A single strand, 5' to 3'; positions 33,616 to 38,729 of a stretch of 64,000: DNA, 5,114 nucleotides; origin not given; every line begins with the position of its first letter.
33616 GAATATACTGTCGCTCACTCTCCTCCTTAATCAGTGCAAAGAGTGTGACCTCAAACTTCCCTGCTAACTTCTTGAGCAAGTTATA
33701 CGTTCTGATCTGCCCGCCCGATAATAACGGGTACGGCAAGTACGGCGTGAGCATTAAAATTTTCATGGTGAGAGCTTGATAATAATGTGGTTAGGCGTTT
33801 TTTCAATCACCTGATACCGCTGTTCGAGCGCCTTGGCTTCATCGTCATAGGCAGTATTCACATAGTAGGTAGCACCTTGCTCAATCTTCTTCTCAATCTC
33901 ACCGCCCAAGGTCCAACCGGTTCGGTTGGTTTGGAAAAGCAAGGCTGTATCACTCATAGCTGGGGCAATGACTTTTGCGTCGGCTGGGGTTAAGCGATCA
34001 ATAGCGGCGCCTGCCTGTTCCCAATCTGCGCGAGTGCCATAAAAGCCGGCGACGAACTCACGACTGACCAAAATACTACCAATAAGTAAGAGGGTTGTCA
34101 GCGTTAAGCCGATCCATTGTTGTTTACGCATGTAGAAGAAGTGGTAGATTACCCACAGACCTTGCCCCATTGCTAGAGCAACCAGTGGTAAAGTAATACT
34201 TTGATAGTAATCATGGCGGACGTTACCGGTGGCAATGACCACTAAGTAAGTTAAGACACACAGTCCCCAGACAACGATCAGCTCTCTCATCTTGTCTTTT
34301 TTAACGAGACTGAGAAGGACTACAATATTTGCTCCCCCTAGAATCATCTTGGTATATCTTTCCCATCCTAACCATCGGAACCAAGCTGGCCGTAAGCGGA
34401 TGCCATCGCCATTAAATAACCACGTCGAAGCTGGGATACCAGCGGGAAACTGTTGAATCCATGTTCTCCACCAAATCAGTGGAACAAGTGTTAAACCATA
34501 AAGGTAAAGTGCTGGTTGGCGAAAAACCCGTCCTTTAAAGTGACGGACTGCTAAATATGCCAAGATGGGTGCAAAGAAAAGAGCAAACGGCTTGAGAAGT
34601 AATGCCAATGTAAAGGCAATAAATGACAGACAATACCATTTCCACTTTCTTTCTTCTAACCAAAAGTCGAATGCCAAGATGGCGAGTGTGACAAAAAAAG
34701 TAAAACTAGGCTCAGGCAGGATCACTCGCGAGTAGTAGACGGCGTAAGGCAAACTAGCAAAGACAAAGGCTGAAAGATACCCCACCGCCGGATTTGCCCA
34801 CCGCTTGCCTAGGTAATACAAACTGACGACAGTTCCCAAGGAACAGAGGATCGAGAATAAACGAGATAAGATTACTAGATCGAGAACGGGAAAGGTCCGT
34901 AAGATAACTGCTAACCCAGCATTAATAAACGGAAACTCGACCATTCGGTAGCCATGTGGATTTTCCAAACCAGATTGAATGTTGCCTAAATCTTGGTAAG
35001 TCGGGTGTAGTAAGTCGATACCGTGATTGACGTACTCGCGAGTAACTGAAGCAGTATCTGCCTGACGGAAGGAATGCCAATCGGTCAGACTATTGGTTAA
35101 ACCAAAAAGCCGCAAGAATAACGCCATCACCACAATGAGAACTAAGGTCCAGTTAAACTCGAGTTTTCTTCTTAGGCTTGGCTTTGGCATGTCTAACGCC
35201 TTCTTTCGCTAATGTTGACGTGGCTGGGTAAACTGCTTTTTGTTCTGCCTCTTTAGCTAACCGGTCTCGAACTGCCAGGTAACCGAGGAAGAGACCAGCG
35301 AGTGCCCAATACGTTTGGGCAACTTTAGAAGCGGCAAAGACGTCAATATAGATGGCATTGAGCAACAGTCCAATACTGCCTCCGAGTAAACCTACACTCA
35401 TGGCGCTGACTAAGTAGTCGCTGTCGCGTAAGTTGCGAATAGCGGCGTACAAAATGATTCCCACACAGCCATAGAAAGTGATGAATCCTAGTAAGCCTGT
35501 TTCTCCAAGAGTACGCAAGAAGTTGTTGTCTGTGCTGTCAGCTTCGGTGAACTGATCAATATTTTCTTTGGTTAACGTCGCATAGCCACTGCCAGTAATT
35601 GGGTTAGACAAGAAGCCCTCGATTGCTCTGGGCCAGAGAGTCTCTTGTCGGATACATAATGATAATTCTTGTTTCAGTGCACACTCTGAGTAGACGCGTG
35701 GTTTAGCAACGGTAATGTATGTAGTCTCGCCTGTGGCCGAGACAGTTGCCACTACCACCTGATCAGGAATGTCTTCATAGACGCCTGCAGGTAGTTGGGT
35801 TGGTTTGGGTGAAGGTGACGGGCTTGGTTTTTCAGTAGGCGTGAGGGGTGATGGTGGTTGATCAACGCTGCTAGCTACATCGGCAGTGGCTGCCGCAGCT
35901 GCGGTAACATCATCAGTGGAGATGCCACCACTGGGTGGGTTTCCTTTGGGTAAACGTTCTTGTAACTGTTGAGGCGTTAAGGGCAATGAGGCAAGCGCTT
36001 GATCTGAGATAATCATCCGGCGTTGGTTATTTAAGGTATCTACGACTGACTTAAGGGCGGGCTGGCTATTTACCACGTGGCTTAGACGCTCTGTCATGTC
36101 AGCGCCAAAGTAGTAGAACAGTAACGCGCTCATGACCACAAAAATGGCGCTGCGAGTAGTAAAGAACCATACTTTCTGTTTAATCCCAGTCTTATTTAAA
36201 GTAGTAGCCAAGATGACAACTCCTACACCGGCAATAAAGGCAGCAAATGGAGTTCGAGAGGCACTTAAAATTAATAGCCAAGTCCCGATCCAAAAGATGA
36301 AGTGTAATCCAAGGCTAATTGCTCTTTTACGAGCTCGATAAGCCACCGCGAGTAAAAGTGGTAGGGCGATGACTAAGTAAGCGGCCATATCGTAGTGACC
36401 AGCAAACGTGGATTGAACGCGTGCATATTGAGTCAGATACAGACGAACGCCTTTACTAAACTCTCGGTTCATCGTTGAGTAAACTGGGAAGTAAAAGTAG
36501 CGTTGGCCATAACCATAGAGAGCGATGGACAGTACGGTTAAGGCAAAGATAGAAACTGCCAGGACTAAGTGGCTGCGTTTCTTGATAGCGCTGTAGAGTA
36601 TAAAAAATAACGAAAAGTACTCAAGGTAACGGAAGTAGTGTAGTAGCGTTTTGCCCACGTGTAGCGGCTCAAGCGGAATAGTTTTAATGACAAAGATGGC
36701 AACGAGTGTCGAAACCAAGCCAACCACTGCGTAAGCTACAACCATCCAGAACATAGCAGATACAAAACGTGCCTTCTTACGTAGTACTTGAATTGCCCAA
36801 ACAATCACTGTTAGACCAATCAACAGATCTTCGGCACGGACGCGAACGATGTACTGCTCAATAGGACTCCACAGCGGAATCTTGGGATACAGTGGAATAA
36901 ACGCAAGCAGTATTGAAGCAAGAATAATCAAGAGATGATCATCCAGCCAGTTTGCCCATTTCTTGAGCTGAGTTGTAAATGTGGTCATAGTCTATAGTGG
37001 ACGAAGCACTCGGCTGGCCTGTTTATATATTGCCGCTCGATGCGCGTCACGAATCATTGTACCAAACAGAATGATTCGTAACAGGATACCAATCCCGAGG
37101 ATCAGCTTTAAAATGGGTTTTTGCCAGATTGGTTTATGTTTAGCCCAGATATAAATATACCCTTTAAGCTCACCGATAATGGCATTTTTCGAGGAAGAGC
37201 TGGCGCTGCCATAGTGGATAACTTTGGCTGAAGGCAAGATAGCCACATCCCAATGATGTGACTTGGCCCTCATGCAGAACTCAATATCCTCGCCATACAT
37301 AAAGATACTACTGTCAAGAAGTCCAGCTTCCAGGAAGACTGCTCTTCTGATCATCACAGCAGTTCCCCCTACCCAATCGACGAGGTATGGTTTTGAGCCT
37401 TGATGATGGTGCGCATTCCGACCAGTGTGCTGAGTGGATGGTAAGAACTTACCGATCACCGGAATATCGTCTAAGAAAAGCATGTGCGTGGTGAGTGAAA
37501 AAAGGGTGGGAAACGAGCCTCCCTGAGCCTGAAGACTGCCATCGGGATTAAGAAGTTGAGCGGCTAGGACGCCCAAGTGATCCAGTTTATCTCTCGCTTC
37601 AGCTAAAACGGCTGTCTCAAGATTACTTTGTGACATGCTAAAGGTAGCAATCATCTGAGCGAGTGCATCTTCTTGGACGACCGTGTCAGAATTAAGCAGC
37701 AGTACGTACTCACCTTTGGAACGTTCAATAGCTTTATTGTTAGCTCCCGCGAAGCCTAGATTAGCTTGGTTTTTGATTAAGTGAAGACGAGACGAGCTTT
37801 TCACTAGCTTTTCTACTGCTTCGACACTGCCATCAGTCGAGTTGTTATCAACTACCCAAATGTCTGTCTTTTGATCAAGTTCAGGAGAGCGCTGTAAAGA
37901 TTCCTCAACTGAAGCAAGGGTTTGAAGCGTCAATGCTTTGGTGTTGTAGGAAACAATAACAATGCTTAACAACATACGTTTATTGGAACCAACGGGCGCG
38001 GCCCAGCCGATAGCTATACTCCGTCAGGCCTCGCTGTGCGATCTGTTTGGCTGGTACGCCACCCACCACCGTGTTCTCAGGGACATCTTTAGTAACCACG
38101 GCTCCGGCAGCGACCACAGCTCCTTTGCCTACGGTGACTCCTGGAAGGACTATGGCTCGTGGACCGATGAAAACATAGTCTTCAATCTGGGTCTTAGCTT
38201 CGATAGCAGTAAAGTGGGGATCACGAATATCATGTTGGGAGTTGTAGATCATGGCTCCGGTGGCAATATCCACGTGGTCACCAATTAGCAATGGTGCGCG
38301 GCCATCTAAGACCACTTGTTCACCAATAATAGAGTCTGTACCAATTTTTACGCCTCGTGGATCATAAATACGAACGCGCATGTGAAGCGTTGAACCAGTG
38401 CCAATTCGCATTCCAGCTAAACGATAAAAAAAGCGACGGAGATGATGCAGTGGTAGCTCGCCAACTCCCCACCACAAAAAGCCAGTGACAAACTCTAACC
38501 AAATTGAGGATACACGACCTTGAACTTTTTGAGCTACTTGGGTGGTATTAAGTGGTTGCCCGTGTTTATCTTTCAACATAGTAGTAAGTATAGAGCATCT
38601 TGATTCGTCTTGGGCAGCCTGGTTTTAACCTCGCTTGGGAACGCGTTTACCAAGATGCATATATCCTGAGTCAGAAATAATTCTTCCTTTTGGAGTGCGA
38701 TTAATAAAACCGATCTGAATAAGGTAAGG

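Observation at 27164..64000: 37-kb envelope glycosylation locus unusually rich in GT-C membrane glycosyltransferases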

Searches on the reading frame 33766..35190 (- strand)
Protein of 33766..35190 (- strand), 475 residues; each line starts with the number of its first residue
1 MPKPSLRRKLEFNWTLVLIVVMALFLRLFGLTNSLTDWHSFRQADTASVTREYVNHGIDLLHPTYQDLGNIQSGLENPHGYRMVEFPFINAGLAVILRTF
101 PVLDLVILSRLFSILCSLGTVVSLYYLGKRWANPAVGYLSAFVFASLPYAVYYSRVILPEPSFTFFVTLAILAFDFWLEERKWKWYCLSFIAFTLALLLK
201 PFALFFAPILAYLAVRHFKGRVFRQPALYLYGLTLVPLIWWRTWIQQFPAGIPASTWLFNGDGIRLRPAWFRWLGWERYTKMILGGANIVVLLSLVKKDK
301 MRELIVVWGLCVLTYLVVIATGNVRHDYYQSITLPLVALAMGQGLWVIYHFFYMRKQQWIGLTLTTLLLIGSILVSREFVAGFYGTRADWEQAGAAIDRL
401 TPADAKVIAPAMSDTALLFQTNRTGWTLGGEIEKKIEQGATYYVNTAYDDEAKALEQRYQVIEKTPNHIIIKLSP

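Call 3: search_protein_families(library=pfam, proteins=[window:33766-35190:-], max_evalue=0.01)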
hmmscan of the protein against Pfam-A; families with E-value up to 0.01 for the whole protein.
window:33766-35190:- (475 aa): 2 families
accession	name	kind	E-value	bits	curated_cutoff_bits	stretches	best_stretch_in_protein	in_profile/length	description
PF13231.12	PMT_2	-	2.9e-16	60.5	26.1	1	110-237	25-151/160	Dolichyl-phosphate-mannose-protein mannosyltransferase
PF02366.24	PMT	-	3e-11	43.8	22.7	1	43-218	25-201/245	Dolichyl-phosphate-mannose-protein mannosyltransferase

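Call 16: search_protein_families(library=ncbifam, proteins=[window:33766-35190:-], max_evalue=1)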
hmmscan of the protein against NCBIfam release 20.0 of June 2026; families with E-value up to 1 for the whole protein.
window:33766-35190:- (475 aa): 3 families
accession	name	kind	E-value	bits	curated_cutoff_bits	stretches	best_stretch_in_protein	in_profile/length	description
TIGR03663.1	TIGR03663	subfamily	1.6e-05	24.1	126.25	1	86-206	52-169/435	flippase activity-associated protein Agl23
TIGR04154.1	archaeo_STT3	subfamily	0.03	12.7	450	2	282-348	376-437/831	oligosaccharyl transferase, archaeosortase A system-associated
NF002780.0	PRK02898.1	equivalog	0.074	12.9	84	0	108-130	68-90/104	energy-coupling factor ABC transporter substrate-binding protein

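Call 68: search_solved_structures(query=window:33766-35190:-, max_evalue=1)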
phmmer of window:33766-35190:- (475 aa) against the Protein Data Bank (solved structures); distinct sequences matched with E-value up to 1: 0.

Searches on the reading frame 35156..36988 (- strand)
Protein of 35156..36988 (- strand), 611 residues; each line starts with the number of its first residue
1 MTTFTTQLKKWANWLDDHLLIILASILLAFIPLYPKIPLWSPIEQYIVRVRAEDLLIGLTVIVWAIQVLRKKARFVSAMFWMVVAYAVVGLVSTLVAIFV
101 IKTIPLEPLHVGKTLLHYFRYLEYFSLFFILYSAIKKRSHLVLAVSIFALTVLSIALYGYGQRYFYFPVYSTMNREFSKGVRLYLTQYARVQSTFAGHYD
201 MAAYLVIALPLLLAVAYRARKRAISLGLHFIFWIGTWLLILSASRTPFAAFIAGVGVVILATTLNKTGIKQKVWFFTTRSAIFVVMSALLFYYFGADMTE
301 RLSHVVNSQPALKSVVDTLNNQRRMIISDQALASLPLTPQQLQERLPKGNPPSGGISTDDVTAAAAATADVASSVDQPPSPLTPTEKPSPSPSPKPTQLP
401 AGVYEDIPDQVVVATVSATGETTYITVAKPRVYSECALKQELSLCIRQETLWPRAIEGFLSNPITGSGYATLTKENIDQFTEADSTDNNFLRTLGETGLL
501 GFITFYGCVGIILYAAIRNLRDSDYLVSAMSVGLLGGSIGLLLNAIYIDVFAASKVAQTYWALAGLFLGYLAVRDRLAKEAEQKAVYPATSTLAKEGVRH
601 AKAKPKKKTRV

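Call 3: search_protein_families(library=pfam, proteins=[window:35156-36988:-], max_evalue=0.01)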
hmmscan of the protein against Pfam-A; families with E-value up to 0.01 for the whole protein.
window:35156-36988:- (611 aa): 1 family
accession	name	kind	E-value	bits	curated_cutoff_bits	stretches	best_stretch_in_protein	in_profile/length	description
PF04932.20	Wzy_C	-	6.9e-09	36.1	31.7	2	450-505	86-148/149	O-Antigen ligase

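Call 16: search_protein_families(library=ncbifam, proteins=[window:35156-36988:-], max_evalue=1)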
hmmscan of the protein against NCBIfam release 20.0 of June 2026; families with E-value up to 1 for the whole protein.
window:35156-36988:- (611 aa): 2 families
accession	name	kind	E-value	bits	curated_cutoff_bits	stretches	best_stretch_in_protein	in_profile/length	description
NF008115.0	PRK10862.1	equivalog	0.079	13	184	1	522-588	71-136/156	SoxR-reducing system protein RseC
NF000536.0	YmiA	equivalog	0.23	11.2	30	1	76-88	25-37/42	YmiA family putative membrane protein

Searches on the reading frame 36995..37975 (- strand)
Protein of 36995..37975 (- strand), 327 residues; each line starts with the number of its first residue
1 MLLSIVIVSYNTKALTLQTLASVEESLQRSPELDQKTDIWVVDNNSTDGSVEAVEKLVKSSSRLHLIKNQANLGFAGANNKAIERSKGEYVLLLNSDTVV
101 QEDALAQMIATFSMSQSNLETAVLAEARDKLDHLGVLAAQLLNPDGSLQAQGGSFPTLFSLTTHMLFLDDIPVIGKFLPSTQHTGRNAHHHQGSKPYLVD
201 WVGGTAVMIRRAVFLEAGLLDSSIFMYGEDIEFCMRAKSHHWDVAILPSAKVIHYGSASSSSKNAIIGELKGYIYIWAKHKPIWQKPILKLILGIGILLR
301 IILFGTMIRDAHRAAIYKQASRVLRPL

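Call 4: search_protein_families(library=pfam, proteins=[window:36995-37975:-], max_evalue=0.01)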
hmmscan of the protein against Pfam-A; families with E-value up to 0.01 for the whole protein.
window:36995-37975:- (327 aa): 5 families
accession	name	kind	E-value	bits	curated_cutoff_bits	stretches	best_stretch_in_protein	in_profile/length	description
PF00535.33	Glycos_transf_2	-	4.4e-24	85.7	23.3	1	4-112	1-103/168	Glycosyl transferase family 2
PF13641.12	Glyco_tranf_2_3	-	2.2e-16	61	27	1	3-257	3-213/230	Glycosyltransferase like family 2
PF10111.15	Glyco_tranf_2_2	-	1.3e-07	31.8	27.3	1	23-123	15-119/276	Glycosyltransferase like family 2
PF13632.12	Glyco_trans_2_3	-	2.2e-07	31.4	27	1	200-259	71-127/198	Glycosyl transferase family group 2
PF13506.12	Glyco_transf_21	-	0.0036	17.2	21.7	0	81-127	24-70/174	Glycosyl transferase family 21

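Call 16: search_protein_families(library=ncbifam, proteins=[window:36995-37975:-], max_evalue=1)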
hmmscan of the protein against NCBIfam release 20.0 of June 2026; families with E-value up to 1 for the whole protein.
window:36995-37975:- (327 aa): 26 families (the best 25 are shown)
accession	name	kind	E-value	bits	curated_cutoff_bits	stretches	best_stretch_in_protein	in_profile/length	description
TIGR03965.1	mycofact_glyco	equivalog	3.4e-15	55.9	280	2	5-119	78-186/467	mycofactocin biosynthesis glycosyltransferase MftF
NF041875.1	EPS_EpsD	equivalog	7.5e-15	55.1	370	2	3-115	1-107/325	exopolysaccharide biosynthesis glycosyltransferase EpsD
TIGR03937.1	PgaC_IcaA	equivalog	8.5e-14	51.3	422.3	1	3-115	47-153/407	poly-beta-1,6-N-acetyl-D-glucosamine synthase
TIGR01556.1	rhamnosyltran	subfamily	2.1e-13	50.1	200.55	2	34-118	19-104/281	rhamnosyltransferase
NF047683.1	TeichurnBiosyTuaG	equivalog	1.4e-12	47.8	400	1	2-112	7-111/252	teichuronic acid biosynthesis protein TuaG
TIGR03111.1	glyc2_xrt_Gpos1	hypoth_equivalog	7.4e-12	44.8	363.95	1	4-116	52-160/439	TIGR03111 family XrtG-associated glycosyltransferase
NF038302.1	EPS_HpsE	equivalog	8.7e-12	44.6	300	1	3-113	3-111/307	hormogonium polysaccharide biosynthesis glycosyltransferase HpsE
NF050050.1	ProtGlycPglI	equivalog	2.4e-11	43.5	500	1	3-124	4-120/306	GalNAc(5)-diNAcBac-PP-undecaprenol beta-1,3-glucosyltransferase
NF007482.0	PRK10073.1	equivalog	4.1e-10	39.2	423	1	2-109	7-107/334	glycosyltransferase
TIGR04283.1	glyco_like_mftF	equivalog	6.3e-10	39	182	1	3-116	1-101/221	TIGR04283 family arsenosugar biosynthesis glycosyltransferase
TIGR04009.1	wcaE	equivalog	1.3e-09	37.7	369.2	1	1-116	1-110/248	colanic acid biosynthesis glycosyltransferase WcaE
TIGR04242.1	nodulat_NodC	equivalog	4.6e-09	35.7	550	1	5-116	52-158/395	chitooligosaccharide synthase NodC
NF047588.1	GlcsyltransPgfSStrep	equivalog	7.8e-08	31.9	500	1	1-113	1-111/308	glycosyltransferase PgfS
NF053739.1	GlytfEpsEBac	equivalog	1.2e-06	27.7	450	1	5-143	5-135/265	glycosyltransferase EpsE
NF038299.1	EPS_HpsN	equivalog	2.7e-06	26.6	425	1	2-113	2-107/317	hormogonium polysaccharide biosynthesis glycosyltransferase HpsN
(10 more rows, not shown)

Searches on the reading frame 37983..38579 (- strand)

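Call 4: search_protein_families(library=pfam, proteins=[window:37983-38579:-], max_evalue=0.01)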
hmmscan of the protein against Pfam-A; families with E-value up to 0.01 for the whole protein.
window:37983-38579:- (199 aa): 3 families
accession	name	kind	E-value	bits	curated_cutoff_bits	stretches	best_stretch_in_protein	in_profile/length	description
PF00132.30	Hexapep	-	8.4e-16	57.4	27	1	130-164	2-36/36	Bacterial transferase hexapeptide (six repeats)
PF14602.12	Hexapep_2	-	4.5e-10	39.5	27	1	131-164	3-34/34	Hexapeptide repeat of succinyl-transferase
PF25084.1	LbH_EIF2B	-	0.00056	20.3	54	1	77-166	22-103/105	EIF2B subunit epsilon LbH domain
